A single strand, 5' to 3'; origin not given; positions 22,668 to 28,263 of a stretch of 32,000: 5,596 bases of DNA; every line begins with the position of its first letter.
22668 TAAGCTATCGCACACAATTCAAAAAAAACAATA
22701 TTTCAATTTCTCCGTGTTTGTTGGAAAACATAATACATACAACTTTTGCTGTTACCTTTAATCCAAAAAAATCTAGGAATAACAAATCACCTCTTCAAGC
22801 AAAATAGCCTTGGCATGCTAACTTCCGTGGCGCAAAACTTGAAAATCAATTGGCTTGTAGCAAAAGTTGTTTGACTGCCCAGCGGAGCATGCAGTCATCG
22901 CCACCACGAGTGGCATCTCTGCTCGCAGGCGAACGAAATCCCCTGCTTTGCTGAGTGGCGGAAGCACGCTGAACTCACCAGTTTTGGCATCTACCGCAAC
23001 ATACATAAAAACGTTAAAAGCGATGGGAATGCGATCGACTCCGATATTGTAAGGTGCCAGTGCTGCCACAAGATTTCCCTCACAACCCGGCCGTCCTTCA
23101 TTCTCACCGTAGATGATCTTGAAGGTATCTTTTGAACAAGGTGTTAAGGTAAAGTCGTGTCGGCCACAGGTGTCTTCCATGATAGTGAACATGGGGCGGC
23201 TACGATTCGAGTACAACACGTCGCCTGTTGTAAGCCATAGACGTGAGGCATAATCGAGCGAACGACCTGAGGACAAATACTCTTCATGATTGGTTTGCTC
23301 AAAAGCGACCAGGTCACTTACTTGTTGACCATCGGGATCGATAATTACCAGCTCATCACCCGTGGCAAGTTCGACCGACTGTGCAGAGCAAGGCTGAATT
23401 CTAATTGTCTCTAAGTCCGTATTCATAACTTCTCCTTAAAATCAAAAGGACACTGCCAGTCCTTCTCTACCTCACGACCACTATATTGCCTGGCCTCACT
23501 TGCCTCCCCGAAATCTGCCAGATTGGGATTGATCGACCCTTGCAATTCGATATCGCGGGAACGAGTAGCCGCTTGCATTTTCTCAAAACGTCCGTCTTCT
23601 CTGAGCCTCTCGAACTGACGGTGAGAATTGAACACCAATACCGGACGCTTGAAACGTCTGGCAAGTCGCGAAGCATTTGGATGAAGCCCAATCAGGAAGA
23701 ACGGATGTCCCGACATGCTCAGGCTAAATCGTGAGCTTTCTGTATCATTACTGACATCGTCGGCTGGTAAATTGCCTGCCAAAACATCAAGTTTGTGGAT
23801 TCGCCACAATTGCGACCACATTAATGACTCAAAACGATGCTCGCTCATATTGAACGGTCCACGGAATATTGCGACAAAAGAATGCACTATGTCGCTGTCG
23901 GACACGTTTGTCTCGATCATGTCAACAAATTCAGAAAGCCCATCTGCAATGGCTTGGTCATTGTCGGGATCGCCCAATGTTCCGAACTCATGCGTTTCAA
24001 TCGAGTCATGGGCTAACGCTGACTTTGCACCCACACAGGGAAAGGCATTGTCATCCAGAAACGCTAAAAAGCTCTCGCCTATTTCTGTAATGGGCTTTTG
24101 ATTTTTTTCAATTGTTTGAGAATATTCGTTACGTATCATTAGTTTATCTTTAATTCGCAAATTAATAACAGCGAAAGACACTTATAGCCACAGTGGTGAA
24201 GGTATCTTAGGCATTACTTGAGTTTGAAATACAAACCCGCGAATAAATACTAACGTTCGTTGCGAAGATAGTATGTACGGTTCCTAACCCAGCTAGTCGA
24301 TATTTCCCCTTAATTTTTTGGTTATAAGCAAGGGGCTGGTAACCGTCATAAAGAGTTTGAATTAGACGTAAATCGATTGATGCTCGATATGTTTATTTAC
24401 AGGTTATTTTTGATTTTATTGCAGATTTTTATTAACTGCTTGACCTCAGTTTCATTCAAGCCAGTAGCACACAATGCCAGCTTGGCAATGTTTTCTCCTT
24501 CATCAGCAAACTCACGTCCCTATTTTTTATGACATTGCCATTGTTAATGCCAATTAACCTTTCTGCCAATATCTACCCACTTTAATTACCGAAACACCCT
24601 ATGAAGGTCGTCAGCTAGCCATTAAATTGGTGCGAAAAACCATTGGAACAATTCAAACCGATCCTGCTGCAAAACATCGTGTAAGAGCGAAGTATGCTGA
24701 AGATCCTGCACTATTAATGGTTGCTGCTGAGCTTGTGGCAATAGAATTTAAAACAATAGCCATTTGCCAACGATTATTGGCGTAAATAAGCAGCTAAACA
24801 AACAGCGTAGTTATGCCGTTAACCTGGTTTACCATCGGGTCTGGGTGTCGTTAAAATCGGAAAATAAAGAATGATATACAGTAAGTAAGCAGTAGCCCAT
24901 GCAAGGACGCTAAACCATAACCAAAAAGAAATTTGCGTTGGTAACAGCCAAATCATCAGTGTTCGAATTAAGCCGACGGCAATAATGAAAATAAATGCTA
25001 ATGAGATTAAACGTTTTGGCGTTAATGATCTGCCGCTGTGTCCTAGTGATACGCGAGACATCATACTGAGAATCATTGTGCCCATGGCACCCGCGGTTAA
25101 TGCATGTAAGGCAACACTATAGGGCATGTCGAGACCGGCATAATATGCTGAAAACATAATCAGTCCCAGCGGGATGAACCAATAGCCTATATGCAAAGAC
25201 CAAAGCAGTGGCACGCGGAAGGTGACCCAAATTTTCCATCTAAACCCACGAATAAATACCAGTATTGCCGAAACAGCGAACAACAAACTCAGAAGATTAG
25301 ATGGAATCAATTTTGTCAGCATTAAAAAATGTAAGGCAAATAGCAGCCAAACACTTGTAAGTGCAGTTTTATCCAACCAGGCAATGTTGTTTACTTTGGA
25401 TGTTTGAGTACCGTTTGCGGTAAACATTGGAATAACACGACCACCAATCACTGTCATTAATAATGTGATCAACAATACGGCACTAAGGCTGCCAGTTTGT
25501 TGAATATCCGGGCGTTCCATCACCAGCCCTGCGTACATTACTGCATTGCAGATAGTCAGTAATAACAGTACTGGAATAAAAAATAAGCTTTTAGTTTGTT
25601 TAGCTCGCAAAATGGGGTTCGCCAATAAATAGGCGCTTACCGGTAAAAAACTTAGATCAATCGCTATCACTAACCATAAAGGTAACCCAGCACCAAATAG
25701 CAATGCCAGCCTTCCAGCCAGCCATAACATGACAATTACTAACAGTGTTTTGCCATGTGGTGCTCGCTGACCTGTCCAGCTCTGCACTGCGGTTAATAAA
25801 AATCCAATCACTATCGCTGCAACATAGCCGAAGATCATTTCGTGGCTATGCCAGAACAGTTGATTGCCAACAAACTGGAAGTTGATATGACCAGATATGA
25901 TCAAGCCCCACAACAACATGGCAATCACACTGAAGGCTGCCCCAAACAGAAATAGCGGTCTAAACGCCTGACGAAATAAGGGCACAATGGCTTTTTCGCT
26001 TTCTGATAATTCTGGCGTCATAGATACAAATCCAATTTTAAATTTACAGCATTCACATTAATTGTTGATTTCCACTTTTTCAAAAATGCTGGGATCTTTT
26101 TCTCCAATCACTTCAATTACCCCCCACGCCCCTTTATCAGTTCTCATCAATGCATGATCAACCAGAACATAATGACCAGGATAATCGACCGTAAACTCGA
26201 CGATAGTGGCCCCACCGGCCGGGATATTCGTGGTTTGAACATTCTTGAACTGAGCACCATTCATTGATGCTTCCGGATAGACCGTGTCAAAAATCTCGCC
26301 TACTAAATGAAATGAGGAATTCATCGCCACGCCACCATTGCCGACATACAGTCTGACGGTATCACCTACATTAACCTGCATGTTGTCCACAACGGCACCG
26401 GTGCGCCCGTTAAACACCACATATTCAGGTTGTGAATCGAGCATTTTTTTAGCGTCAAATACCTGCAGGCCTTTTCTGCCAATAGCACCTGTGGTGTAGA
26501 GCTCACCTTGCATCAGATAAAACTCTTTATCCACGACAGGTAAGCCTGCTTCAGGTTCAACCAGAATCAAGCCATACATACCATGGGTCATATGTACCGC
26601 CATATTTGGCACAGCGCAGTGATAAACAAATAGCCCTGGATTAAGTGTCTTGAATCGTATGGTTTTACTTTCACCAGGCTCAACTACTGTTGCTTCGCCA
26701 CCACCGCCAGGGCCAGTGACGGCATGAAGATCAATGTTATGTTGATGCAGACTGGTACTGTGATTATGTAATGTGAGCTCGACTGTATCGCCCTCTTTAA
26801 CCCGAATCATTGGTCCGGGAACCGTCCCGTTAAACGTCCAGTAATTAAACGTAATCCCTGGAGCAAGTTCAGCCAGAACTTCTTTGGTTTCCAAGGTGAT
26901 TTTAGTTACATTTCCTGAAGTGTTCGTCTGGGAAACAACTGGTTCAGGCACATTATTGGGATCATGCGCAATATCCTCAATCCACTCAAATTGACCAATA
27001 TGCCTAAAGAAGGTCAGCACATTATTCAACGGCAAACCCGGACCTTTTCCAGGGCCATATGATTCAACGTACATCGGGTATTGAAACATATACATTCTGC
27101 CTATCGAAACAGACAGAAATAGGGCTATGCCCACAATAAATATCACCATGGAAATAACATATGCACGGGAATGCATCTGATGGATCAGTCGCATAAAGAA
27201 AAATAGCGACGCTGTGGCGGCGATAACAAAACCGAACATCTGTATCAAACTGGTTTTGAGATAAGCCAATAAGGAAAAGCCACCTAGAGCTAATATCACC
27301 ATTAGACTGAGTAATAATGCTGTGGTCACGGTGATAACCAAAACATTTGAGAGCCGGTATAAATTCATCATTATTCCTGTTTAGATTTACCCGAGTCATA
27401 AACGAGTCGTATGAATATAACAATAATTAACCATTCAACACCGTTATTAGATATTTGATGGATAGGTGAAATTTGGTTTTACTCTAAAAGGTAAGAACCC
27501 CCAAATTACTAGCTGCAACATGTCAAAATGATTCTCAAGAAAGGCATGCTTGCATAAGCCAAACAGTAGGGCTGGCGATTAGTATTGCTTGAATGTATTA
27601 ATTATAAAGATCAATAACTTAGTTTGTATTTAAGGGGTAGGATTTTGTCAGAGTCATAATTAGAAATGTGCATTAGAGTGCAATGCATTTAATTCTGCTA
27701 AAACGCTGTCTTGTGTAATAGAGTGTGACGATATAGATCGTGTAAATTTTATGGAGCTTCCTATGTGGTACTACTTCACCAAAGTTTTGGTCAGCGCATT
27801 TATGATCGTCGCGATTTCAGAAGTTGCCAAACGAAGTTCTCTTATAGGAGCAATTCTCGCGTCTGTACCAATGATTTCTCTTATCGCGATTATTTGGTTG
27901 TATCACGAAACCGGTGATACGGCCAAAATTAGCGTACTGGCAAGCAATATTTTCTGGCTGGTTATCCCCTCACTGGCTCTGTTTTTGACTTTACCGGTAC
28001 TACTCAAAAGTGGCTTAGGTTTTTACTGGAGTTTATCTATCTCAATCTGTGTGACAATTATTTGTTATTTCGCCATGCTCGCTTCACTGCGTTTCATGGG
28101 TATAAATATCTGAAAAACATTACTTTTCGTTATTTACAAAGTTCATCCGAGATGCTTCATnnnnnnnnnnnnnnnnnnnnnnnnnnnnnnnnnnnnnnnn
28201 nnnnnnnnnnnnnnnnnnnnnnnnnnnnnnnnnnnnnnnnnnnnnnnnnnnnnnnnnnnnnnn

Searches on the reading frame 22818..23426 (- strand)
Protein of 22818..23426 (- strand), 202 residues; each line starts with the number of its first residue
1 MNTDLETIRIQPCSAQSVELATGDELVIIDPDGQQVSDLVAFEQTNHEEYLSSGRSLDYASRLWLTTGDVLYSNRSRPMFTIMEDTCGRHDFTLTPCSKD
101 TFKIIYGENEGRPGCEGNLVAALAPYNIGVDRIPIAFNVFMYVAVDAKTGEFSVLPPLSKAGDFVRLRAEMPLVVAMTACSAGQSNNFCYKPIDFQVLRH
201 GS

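Call 31: search_protein_families(library=ncbifam, proteins=[window:22818-23426:-], max_evalue=0.00001)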
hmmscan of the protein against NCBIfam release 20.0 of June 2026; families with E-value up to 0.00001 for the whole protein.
window:22818-23426:- (202 aa): 3 families
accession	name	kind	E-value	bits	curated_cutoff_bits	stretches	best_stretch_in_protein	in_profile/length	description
TIGR03424.1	urea_degr_1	equivalog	1.6e-29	102.9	284.7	1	14-191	12-189/198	urea amidolyase associated protein UAAP2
NF053776.1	TmaoDeMthMsil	equivalog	3.5e-23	82.1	1100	1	5-197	164-359/763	trimethylamine N-oxide demethylase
TIGR03425.1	urea_degr_2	hypoth_equivalog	1.3e-22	80.2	205.95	1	10-197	7-202/233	urea amidolyase associated protein UAAP1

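Call 51: find_encoding_contigs(protein=window:22818-23426:-, flank=10000, max_places=5)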
Protein window:22818-23426:- (202 aa): no gene with exactly this product is on record in the collection.

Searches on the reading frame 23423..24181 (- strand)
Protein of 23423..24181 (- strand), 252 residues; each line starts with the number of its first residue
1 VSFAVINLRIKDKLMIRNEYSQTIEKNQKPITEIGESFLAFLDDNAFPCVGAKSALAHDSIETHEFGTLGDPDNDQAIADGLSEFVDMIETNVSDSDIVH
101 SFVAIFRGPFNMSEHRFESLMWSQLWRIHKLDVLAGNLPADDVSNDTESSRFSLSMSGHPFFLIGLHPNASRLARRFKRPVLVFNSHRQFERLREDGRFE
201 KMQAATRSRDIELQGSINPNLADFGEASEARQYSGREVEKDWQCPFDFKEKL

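Call 31: search_protein_families(library=ncbifam, proteins=[window:23423-24181:-], max_evalue=0.00001)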
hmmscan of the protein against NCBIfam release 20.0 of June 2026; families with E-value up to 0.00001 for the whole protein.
window:23423-24181:- (252 aa): 1 family
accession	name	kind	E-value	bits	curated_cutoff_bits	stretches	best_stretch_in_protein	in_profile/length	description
NF041366.1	GntA_guanitoxin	equivalog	1.8e-87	293.1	145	1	22-246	12-232/232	guanitoxin biosynthesis heme-dependent pre-guanitoxin N-hydroxylase GntA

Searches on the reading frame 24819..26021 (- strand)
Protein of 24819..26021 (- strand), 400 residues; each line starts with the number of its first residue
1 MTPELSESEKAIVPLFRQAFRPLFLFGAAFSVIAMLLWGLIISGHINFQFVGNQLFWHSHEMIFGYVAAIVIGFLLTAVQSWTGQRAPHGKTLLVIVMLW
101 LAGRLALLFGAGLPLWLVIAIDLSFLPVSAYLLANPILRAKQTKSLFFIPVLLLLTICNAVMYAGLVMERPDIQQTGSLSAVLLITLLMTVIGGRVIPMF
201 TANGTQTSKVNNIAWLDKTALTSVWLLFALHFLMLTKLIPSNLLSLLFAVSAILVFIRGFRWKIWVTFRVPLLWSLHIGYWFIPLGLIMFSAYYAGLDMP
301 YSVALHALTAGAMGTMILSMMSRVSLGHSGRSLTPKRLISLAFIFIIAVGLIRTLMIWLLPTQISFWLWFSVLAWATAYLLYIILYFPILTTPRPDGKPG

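Call 31: search_protein_families(library=ncbifam, proteins=[window:24819-26021:-], max_evalue=0.00001)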
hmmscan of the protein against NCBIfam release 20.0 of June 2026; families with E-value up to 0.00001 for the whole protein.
window:24819-26021:- (400 aa): 0 families

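Call 49: search_protein_families(library=pfam, proteins=[window:24819-26021:-], max_evalue=0.001)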
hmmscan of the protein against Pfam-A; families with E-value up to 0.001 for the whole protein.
window:24819-26021:- (400 aa): 1 family
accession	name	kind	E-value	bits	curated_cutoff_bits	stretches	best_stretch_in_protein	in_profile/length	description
PF05940.17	NnrS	-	8.3e-111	371.4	28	1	14-394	1-371/371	NnrS protein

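Call 50: find_encoding_contigs(protein=window:24819-26021:-, flank=10000, max_places=5)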
Protein window:24819-26021:- (400 aa): no gene with exactly this product is on record in the collection.

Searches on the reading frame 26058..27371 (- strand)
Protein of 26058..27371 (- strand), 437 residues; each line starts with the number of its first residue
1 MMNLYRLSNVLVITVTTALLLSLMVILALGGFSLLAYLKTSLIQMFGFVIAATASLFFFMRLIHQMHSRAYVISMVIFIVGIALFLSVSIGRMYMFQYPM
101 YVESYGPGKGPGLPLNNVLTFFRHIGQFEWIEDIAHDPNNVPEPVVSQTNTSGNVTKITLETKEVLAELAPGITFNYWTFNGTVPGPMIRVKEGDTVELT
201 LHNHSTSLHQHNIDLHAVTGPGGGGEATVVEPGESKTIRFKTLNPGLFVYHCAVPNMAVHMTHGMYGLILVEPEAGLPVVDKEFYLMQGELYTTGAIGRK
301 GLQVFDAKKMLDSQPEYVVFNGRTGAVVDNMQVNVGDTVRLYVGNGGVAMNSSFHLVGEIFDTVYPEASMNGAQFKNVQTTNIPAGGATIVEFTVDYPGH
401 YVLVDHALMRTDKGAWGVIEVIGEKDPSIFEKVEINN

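Call 31: search_protein_families(library=ncbifam, proteins=[window:26058-27371:-], max_evalue=0.00001)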
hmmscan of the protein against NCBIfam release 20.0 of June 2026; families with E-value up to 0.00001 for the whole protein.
window:26058-27371:- (437 aa): 8 families
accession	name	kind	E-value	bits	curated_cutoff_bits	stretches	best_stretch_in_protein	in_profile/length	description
TIGR02376.1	Cu_nitrite_red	equivalog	6.6e-99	331.3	296.3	1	131-434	6-323/326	copper-containing nitrite reductase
TIGR01480.1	copper_res_A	subfamily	1.4e-14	53.6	478.95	1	158-287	48-177/593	copper resistance system multicopper oxidase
TIGR03388.1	ascorbase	equivalog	1.7e-10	40.2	614.8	1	179-287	24-138/542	L-ascorbate oxidase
NF008205.1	PRK10965.1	equivalog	6e-10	38.6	525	1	150-274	40-166/529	multicopper oxidase CueO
TIGR03389.1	laccase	equivalog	1.8e-08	33.7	558.9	1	178-330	25-181/539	laccase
NF008135.0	PRK10883.1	equivalog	2.4e-08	32.9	581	1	174-275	64-167/471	cell division protein FtsP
TIGR03096.1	nitroso_cyanin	equivalog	2.6e-08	33.7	142.85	0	187-262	61-128/135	nitrosocyanin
TIGR04246.1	nitrous_NosZ_Gp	equivalog_domain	2.5e-06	26.1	625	0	188-273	500-578/578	Sec-dependent nitrous-oxide reductase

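Call 32: find_encoding_contigs(protein=window:26058-27371:-, flank=10000, max_places=6)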
Protein window:26058-27371:- (437 aa): no gene with exactly this product is on record in the collection.

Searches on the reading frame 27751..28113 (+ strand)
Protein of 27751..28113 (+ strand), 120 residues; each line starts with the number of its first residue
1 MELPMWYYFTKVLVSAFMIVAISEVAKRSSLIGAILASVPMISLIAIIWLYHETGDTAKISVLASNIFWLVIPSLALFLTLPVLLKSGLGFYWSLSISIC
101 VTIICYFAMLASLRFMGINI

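Call 31: search_protein_families(library=ncbifam, proteins=[window:27751-28113:+], max_evalue=0.00001)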
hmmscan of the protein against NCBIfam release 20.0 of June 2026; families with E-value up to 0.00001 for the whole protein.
window:27751-28113:+ (120 aa): 5 families
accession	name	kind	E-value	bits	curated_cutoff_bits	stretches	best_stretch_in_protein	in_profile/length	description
NF006749.0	PRK09272.1-2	subfamily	4e-41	139.9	119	1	5-119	1-115/116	hypothetical protein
NF006751.0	PRK09272.1-4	subfamily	4.4e-26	91.6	154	1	5-119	1-114/116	hypothetical protein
NF006750.0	PRK09272.1-3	equivalog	2e-12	47.4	101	1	8-104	3-99/112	hypothetical protein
NF006748.0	PRK09272.1-1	equivalog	3.2e-12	47.1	181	1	8-107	3-98/109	hypothetical protein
NF006752.0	PRK09272.1-5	equivalog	4.2e-11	43.1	162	1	9-104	4-100/110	hypothetical protein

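Call 56: find_encoding_contigs(protein=window:27751-28113:+, flank=10000, max_places=8)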
Protein window:27751-28113:+ (120 aa): no gene with exactly this product is on record in the collection.
